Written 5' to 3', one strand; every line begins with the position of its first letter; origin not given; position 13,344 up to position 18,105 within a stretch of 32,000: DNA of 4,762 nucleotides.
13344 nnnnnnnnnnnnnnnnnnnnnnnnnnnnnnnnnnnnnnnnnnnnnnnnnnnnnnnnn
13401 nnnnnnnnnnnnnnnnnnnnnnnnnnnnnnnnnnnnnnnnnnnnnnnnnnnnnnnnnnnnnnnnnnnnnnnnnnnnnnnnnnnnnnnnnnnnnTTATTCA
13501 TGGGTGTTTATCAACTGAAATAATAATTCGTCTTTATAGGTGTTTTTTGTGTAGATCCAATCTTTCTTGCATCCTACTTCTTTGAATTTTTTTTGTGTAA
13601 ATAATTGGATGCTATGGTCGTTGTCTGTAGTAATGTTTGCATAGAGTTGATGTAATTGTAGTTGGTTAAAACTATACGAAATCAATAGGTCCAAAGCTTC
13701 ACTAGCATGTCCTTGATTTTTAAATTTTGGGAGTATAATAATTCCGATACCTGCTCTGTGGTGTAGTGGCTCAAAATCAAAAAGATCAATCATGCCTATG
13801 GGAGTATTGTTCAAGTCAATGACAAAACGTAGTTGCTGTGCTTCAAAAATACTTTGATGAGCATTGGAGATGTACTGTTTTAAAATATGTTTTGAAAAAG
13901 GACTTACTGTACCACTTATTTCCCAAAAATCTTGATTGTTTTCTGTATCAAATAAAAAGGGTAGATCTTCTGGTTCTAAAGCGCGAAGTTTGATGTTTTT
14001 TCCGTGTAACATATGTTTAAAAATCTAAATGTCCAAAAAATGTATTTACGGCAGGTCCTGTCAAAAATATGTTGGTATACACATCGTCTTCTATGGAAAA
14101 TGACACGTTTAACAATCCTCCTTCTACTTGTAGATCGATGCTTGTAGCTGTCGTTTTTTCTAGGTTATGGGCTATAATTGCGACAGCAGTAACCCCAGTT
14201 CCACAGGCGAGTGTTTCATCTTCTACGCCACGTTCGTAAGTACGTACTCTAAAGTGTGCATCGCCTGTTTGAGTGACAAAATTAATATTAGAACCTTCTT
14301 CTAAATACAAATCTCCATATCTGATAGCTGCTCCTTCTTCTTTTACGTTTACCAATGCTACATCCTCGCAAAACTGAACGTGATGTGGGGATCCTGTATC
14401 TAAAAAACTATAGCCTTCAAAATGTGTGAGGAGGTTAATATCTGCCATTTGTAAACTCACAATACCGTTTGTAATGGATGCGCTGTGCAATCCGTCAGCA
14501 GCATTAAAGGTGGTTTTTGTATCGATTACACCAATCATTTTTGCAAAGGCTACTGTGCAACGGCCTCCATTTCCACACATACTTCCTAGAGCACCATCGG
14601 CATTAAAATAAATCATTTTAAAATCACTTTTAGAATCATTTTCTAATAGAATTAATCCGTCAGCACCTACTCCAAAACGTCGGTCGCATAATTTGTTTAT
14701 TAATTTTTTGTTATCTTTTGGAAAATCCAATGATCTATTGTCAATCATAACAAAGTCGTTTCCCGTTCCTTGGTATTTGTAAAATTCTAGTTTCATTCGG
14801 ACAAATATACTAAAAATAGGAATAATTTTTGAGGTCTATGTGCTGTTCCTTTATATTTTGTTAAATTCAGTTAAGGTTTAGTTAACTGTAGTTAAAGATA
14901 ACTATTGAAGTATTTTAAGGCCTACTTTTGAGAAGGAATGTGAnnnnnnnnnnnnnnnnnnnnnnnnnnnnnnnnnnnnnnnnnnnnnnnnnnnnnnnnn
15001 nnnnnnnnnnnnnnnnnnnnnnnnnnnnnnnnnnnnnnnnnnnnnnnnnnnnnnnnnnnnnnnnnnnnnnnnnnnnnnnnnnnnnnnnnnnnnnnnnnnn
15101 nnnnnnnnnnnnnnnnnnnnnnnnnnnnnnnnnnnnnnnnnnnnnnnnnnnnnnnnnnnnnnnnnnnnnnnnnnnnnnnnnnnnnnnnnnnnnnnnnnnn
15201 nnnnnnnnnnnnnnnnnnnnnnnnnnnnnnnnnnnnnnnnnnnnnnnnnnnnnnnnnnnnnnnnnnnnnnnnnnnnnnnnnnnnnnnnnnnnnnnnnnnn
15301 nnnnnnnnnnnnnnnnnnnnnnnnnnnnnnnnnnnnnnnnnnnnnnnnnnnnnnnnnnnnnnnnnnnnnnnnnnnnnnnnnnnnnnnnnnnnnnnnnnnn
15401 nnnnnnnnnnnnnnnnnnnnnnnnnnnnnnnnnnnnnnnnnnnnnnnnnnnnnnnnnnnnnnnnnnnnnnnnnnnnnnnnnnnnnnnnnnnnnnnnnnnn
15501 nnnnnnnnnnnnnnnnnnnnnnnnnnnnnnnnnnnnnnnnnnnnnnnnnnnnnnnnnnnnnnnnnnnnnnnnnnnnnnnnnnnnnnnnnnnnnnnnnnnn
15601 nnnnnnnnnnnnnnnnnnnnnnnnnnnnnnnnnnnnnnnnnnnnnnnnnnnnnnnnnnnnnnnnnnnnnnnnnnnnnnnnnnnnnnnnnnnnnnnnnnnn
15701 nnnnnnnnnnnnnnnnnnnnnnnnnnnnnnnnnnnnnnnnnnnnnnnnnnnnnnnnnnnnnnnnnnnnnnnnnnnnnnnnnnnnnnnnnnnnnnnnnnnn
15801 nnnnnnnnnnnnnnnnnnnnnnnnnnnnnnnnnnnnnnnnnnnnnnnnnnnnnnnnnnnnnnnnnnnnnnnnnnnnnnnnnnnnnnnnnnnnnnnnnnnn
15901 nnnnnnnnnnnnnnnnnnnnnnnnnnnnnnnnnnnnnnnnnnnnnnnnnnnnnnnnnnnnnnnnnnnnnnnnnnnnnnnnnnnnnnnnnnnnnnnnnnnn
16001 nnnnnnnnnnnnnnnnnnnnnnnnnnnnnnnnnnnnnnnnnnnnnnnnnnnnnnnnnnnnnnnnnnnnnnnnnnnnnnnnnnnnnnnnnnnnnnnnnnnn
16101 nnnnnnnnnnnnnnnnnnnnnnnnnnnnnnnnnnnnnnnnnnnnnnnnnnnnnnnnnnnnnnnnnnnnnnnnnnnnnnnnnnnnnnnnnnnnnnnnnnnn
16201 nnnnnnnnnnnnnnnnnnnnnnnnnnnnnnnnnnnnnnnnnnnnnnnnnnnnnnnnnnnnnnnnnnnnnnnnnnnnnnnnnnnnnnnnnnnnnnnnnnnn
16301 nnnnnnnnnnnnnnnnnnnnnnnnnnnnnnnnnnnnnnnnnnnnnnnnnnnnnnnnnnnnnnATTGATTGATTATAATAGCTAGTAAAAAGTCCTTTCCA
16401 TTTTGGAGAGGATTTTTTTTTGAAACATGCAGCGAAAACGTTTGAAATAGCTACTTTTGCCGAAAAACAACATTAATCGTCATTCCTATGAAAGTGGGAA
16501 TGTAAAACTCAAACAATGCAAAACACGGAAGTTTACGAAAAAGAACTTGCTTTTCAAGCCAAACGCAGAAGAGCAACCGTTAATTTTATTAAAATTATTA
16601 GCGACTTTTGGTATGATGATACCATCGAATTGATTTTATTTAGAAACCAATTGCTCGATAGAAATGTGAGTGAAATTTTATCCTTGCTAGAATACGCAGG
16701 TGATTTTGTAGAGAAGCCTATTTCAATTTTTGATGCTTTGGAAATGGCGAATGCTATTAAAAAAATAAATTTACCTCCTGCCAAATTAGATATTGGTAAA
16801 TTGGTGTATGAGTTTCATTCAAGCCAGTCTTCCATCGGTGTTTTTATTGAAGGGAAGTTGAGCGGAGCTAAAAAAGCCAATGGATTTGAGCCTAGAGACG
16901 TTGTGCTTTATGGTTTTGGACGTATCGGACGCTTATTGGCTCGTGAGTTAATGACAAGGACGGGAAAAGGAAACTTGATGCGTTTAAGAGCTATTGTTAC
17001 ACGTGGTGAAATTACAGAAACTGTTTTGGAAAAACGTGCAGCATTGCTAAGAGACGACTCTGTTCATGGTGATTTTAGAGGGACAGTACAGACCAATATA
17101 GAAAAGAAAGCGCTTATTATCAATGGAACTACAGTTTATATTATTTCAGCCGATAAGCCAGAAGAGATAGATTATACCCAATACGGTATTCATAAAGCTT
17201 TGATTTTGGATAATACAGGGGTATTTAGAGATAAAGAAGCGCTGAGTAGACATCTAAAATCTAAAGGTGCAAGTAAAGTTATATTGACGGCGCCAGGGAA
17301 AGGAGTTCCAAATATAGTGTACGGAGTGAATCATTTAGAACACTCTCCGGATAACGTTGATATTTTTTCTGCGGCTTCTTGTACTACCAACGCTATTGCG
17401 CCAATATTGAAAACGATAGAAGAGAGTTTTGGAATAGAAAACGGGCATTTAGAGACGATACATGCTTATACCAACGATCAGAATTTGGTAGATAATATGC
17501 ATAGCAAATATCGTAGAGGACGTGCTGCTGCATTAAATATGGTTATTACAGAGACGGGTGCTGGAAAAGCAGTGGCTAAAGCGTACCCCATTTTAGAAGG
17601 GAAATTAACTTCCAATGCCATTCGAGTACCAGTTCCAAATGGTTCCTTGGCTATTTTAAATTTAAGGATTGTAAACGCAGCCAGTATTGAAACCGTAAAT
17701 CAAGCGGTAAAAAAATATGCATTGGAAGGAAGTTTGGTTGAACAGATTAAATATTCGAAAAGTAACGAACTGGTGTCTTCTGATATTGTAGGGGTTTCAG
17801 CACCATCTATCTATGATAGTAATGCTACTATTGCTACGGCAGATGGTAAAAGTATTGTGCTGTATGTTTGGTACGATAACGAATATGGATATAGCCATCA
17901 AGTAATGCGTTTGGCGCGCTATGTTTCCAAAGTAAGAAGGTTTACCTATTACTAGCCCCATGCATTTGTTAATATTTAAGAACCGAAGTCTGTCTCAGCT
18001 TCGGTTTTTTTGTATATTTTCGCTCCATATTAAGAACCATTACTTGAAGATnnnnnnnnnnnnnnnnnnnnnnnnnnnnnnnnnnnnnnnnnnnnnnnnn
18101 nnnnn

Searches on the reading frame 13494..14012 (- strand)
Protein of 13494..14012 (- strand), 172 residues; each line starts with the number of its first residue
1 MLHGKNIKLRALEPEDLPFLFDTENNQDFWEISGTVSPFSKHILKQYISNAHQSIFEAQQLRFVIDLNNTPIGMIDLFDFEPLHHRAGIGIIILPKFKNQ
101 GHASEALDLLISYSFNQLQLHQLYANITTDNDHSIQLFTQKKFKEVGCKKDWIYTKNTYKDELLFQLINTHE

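Call 83: search_protein_families(library=pfam, proteins=[window:13494-14012:-], max_evalue=0.00001)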
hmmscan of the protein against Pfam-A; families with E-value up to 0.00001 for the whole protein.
window:13494-14012:- (172 aa): 3 families
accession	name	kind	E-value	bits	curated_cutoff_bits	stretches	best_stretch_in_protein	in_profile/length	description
PF13302.13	Acetyltransf_3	-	4.2e-19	70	25.4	1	7-139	2-133/138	Acetyltransferase (GNAT) domain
PF00583.31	Acetyltransf_1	-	1.1e-10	42.3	20.7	1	54-139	27-112/116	Acetyltransferase (GNAT) family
PF13420.13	Acetyltransf_4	-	1.1e-07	32.4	24.3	1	40-163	33-154/155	Acetyltransferase (GNAT) domain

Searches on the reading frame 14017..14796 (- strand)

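Call 83: search_protein_families(library=pfam, proteins=[window:14017-14796:-], max_evalue=0.00001)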
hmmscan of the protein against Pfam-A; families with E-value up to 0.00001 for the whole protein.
window:14017-14796:- (259 aa): 1 family
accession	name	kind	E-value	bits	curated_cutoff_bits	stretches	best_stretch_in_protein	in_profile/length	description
PF01678.24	DAP_epimerase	-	4e-41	140.3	34.7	2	5-102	1-98/121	Diaminopimelate epimerase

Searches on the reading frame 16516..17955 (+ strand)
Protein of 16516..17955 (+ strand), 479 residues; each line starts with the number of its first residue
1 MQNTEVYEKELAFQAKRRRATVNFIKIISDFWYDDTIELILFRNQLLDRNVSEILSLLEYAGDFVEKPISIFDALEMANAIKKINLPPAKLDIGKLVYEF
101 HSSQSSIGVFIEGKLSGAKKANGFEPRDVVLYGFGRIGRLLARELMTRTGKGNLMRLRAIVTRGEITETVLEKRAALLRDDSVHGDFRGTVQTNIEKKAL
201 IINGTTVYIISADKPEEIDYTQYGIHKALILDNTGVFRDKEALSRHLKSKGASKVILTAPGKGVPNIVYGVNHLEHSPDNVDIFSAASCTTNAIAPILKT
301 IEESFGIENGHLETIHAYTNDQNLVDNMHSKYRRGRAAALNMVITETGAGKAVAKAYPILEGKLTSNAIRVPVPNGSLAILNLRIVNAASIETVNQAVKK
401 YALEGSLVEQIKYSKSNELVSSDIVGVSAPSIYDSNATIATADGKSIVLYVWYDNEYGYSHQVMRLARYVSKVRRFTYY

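Call 83: search_protein_families(library=pfam, proteins=[window:16516-17955:+], max_evalue=0.00001)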
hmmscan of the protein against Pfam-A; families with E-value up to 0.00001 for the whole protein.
window:16516-17955:+ (479 aa): 2 families
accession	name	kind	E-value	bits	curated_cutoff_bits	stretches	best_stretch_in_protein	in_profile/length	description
PF02800.25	Gp_dh_C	-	2.6e-40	138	24.4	1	294-453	1-158/158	Glyceraldehyde 3-phosphate dehydrogenase, C-terminal domain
PF00044.30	Gp_dh_N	-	4e-19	69.2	31.7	1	128-240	2-101/101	Glyceraldehyde 3-phosphate dehydrogenase, NAD binding domain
